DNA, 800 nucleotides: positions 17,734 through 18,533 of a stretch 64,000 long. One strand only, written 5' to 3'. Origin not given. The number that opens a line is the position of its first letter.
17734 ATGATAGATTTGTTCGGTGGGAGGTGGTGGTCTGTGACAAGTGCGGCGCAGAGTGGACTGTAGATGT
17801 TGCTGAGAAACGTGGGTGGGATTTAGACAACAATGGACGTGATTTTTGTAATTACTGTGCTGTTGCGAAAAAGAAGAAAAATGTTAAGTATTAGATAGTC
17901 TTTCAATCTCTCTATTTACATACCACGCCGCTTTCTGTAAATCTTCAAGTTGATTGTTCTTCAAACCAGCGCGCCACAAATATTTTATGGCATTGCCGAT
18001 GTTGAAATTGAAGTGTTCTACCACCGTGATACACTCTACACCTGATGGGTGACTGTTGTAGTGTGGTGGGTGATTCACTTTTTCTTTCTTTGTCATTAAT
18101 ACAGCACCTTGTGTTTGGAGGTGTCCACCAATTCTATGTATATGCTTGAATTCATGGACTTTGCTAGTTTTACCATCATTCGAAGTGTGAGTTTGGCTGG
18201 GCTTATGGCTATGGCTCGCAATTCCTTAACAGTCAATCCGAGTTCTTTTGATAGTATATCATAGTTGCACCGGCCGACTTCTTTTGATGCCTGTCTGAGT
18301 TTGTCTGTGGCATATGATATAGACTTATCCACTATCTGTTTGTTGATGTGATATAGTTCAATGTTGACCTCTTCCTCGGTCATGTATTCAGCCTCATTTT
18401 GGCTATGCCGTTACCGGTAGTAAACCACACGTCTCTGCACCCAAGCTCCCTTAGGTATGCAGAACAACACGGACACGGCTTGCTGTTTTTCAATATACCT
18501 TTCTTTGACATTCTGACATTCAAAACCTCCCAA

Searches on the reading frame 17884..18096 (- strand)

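Call 60: search_protein_families(library=pfam, proteins=[window:17884-18096:-], max_evalue=0.05)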
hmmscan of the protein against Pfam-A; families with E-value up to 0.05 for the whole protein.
window:17884-18096:- (70 aa): 1 family
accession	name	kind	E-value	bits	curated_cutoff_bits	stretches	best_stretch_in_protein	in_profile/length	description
PF11753.13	DUF3310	-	1e-15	58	24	1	7-61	1-60/60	Protein of unknwon function (DUF3310)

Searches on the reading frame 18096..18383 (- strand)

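Call 60: search_protein_families(library=pfam, proteins=[window:18096-18383:-], max_evalue=0.05)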
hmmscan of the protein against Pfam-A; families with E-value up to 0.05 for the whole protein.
window:18096-18383:- (95 aa): 1 family
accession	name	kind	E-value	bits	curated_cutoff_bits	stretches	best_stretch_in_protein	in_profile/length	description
PF15414.12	DUF4621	-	0.023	14.1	27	1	10-92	50-124/329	Protein of unknown function (DUF4621)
